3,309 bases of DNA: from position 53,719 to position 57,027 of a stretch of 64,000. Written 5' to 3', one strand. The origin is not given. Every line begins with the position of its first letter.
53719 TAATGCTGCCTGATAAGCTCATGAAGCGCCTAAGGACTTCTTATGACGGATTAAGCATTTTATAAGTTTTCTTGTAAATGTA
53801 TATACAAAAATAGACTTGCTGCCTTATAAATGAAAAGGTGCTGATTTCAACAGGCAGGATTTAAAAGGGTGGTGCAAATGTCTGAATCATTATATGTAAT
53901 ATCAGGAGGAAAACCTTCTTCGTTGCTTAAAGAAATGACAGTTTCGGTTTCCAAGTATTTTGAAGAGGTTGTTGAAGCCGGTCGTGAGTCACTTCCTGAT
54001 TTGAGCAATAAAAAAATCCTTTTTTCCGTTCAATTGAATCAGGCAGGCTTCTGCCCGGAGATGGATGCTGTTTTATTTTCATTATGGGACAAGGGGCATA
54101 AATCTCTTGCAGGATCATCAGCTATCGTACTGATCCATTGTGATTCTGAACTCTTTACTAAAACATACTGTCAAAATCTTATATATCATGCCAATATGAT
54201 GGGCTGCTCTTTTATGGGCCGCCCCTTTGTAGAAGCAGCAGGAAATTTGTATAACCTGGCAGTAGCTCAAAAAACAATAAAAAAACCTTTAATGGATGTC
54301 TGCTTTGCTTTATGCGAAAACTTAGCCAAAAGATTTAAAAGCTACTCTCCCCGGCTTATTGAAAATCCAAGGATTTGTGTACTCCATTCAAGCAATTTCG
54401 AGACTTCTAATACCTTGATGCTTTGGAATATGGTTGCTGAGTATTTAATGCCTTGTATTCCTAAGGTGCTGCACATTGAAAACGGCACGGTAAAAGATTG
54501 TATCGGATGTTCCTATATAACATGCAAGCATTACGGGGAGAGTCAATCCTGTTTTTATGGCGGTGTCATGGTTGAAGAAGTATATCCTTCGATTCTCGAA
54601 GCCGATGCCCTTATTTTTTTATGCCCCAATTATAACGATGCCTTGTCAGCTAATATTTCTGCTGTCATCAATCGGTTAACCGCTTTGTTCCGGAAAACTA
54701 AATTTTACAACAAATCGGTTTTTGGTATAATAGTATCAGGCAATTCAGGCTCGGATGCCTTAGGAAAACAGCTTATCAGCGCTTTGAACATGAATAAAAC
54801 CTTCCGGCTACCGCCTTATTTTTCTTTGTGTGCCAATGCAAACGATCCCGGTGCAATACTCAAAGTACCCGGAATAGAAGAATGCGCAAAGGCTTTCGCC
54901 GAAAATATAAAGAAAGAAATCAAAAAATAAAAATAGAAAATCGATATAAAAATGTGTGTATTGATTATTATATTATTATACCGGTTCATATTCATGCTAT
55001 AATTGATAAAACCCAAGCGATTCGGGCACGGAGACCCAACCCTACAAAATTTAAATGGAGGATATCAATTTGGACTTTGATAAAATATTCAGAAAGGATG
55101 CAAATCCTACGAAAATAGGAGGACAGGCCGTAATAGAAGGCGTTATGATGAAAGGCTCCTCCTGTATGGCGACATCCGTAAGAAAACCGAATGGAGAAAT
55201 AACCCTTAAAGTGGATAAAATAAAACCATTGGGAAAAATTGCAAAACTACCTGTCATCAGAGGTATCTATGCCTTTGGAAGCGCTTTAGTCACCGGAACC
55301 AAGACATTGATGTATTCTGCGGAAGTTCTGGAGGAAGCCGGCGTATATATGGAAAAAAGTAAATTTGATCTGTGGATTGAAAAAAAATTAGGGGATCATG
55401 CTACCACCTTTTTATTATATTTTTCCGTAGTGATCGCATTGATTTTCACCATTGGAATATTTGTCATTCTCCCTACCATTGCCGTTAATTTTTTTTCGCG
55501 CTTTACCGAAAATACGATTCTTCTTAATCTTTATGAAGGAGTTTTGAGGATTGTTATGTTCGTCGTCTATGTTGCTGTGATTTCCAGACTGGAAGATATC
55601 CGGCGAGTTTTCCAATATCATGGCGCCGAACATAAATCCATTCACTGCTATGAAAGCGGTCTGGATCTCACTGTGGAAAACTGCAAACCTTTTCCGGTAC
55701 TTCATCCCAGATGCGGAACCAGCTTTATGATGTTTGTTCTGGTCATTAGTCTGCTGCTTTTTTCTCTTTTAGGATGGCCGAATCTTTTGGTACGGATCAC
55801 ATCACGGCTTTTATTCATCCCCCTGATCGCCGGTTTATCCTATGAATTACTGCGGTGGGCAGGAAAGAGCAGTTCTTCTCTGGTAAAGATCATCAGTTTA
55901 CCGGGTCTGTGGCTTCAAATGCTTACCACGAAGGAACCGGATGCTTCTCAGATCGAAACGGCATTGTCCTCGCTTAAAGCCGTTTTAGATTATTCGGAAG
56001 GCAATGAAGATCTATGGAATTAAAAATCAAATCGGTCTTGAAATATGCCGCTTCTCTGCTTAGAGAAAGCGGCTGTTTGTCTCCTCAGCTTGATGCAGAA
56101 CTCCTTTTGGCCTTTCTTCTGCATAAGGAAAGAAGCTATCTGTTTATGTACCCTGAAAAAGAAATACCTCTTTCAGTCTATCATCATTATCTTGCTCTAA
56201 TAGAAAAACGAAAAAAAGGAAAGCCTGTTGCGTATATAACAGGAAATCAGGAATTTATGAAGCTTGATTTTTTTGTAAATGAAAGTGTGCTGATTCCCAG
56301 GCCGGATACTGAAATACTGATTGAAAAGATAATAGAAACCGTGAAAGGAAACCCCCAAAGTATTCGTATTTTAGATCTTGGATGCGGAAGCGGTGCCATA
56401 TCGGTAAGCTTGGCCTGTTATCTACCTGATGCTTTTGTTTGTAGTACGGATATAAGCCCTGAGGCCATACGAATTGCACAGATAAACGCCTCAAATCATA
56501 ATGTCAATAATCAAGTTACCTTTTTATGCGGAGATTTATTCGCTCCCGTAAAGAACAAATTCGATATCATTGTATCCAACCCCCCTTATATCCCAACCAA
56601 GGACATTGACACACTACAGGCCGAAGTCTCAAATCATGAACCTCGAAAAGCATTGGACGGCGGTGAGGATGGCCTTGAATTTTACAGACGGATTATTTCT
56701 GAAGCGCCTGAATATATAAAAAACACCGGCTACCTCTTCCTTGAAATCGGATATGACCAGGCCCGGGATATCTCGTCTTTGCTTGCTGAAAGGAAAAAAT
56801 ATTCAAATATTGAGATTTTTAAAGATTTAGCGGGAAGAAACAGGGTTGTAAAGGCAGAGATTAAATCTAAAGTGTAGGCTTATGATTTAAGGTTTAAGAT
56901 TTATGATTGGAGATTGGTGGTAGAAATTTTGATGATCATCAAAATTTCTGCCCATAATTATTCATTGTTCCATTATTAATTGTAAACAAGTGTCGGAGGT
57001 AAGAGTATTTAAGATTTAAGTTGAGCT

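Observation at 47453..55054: Three-gene module (giant fusion protein, LDH-like dehydrogenase, flavoprotein) wedged between prfA and DUF1385-prmC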

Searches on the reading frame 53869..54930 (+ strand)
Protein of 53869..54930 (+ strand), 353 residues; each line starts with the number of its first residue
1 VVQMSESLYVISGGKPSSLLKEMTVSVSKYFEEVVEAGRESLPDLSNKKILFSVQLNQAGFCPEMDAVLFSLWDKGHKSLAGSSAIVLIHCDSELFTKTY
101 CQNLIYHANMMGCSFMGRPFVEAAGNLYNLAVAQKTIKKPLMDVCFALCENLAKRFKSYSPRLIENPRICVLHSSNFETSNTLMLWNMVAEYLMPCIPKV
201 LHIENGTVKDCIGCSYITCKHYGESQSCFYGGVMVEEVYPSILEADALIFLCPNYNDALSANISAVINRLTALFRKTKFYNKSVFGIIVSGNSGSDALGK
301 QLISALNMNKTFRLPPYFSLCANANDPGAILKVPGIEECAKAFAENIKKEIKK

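Call 3: search_protein_families(library=pfam, proteins=[window:53869-54930:+], max_evalue=0.01)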
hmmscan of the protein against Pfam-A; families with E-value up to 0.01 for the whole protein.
window:53869-54930:+ (353 aa): 1 family
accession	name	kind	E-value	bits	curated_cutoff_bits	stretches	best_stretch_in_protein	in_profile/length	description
PF03358.20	FMN_red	-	2.9e-17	63.1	24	1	167-320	1-147/152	NADPH-dependent FMN reductase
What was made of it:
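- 53878..54930 (+): Flavoprotein, 350 aa. It has an unassigned N-terminal domain (residues 1-160, with conserved C110, C142, C146) and an FMN_red domain (residues 164-317). Pfam FMN_red 63 bits against a cut-off of 24 (call 3).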

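Call 4: search_protein_families(library=ncbifam, proteins=[window:53869-54930:+], max_evalue=0.01)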
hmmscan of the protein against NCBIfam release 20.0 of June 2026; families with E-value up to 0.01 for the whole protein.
window:53869-54930:+ (353 aa): 0 families

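Call 32: search_solved_structures(query=window:53869-54930:+, max_evalue=1, show_alignments=2)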
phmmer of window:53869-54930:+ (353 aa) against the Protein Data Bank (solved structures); distinct sequences matched with E-value up to 1: 7.
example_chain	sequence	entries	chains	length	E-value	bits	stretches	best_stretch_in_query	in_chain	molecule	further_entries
3gfs_A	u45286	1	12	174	0.087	15.1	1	233-352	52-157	FMN-dependent NADPH-azoreductase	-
3gfr_A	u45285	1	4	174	0.19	14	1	233-352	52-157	FMN-dependent NADPH-azoreductase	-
1nni_1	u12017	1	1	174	0.23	13.7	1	233-352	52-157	hypothetical protein yhda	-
7am2_BU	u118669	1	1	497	0.24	13.6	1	182-268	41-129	GTPase Der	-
2gsw_A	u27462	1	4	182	0.25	13.6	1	233-352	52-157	yhdA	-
3gfq_A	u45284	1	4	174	0.48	12.6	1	233-351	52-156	FMN-dependent NADPH-azoreductase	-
5ug0_C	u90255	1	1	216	0.91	11.7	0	218-296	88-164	2897 light chain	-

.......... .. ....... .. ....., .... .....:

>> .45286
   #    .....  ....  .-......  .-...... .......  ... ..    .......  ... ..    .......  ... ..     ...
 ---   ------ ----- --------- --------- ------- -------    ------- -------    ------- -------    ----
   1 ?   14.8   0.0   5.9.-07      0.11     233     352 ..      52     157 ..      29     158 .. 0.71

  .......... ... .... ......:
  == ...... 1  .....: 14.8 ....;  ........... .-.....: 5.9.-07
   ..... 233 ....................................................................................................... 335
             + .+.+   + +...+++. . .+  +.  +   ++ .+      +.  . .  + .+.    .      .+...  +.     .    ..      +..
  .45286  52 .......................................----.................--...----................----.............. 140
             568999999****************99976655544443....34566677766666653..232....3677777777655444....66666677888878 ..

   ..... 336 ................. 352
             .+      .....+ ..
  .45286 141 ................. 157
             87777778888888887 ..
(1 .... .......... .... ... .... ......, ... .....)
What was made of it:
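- Closest known: Iron-sulfur flavoproteins and NAD. Different: Solved FMN reductases match only marginally (E 0.09, call 32).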

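Call 35: find_homologous_proteins(query=window:53869-54930:+)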
Query window:53869-54930:+ (353 aa): 3401 proteins with E <= 0.001 among 4776 candidates; the best 120 are listed.
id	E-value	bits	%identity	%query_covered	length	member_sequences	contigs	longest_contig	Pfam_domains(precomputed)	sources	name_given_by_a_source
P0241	5.5e-234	793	100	99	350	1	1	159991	PF03358.21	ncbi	-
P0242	1.2e-191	654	81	99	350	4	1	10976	PF03358.21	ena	-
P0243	1.6e-180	618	78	99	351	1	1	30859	PF03358.21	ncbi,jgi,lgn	-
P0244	6.8e-180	616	77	99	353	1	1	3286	PF03358.21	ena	-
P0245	1.7e-155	535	70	99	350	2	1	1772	PF03358.21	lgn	-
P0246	7.1e-152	523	66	99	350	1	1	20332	PF03358.21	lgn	-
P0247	8.3e-151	520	66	98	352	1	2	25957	PF03358.21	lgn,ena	-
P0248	1.6e-149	516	66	99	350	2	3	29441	PF03358.21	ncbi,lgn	-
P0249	4.5e-149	514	66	98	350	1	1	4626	PF03358.21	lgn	-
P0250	6.4e-147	507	64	99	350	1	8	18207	PF03358.21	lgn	-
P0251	5.1e-141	488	61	99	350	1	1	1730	PF03358.21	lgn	-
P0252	3.2e-140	485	62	98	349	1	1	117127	PF03358.21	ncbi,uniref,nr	ncbi:flavodoxin family protein [Thermohalobacter berrensis]|uniref:FMN reductase n=1 Tax=Thermohalob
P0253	7.0e-138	477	60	98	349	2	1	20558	PF03358.21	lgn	-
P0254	1.5e-134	466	59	98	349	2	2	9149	PF03358.21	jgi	-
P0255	2.0e-134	466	60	98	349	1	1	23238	PF03358.21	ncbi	-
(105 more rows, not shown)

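Call 64: search_protein_families(library=pfam, alignment_id=A5, max_evalue=1)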
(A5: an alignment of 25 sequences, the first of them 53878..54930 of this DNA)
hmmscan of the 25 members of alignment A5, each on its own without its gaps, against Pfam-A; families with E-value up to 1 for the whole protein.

A. member 1, window:53878-54930:+ (350 aa): 3 families
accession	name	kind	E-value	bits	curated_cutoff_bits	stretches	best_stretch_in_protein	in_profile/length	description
PF03358.20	FMN_red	-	2.9e-17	63.1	24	1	164-317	1-147/152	NADPH-dependent FMN reductase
PF17709.6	DUF5554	-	0.018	15.9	25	1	177-215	25-62/68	Family of unknown function (DUF5554)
PF12612.13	TFCD_C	-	0.1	12.9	22.4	1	236-304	36-105/187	Tubulin folding cofactor D C terminal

B. families by the number of members that match (of 25 scanned): 15 families
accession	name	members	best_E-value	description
PF03358.20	FMN_red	25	7.5e-23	NADPH-dependent FMN reductase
PF02525.22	Flavodoxin_2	8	0.00094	Flavodoxin-like fold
PF07561.16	DUF1540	3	0.01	Domain of Unknown Function (DUF1540)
PF02684.21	LpxB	3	0.017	Lipid-A-disaccharide synthetase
PF07823.17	CPDase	3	0.056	Cyclic phosphodiesterase-like protein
PF12612.13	TFCD_C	3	0.096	Tubulin folding cofactor D C terminal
PF04060.18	FeS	3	0.16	Putative Fe-S cluster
PF04046.21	PSP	2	0.014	PSP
PF01918.27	Alba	1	0.011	Alba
PF17709.6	DUF5554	1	0.018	Family of unknown function (DUF5554)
PF18819.6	MuF_C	1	0.022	Phage MuF-C-terminal domain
PF20217.3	DUF6577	1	0.038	Family of unknown function (DUF6577)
PF22949.1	HRI2_3H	1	0.052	Heme-regulated eIF-2-alpha kinase, helical domain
PF01123.25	Stap_Strp_toxin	1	0.2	Staphylococcal/Streptococcal toxin, OB-fold domain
PF22289.1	DmmA-like_C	1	0.55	Dimethylamine monooxygenase subunit DmmA-like, C-terminal domain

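Call 92: search_protein_families(library=padloc, proteins=[window:53878-54930:+], max_evalue=0.01)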
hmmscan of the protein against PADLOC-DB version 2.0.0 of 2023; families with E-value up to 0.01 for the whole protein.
window:53878-54930:+ (350 aa): 0 families

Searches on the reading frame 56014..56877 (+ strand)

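Call 3: search_protein_families(library=pfam, proteins=[window:56014-56877:+], max_evalue=0.01)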
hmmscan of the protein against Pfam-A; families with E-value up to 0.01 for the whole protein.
window:56014-56877:+ (287 aa): 26 families (the best 25 are shown)
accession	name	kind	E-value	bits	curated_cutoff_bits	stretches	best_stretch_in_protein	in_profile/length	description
PF17827.6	PrmC_N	-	5.7e-21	75.3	23.4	1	8-77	2-71/71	PrmC N-terminal domain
PF05175.20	MTS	-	4.9e-19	69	23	1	100-200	21-116/170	Methyltransferase small domain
PF13847.12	Methyltransf_31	-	4.7e-15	56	27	1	117-204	5-82/145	Methyltransferase domain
PF13649.12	Methyltransf_25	-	7.2e-13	49.5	27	1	119-206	1-90/97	Methyltransferase domain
PF06325.19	PrmA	-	8.8e-11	42.3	22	1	107-189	155-233/296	Ribosomal protein L11 methyltransferase (PrmA)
PF08242.18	Methyltransf_12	-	2.9e-10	41.2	30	1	120-189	1-72/98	Methyltransferase domain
PF08241.18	Methyltransf_11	-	9.6e-09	36.2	21.2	1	120-189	1-67/95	Methyltransferase domain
PF13489.12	Methyltransf_23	-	2.9e-07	30.8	27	1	104-189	11-88/164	Methyltransferase domain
PF09445.16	Methyltransf_15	-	8.1e-07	29.2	22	1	118-191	3-80/165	RNA cap guanine-N2 methyltransferase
PF01170.24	UPF0020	-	1.6e-06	28.4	22.3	1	142-192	79-131/197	RMKL-like, methyltransferase domain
PF07669.17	Eco57I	-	7e-06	26.7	25.3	1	157-205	52-94/171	Eco57I restriction-modification methylase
PF03602.21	Cons_hypoth95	-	7.5e-06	26.2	24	1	96-205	22-136/182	Conserved hypothetical protein 95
PF02384.22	N6_Mtase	-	3.6e-05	23.7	20.4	1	104-194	36-137/311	N-6 DNA Methylase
PF00891.24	Methyltransf_2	-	0.00013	21.8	22.3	1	99-179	47-125/210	O-methyltransferase domain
PF13679.12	Methyltransf_32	-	0.00098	19.5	27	1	102-175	12-89/143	Methyltransferase domain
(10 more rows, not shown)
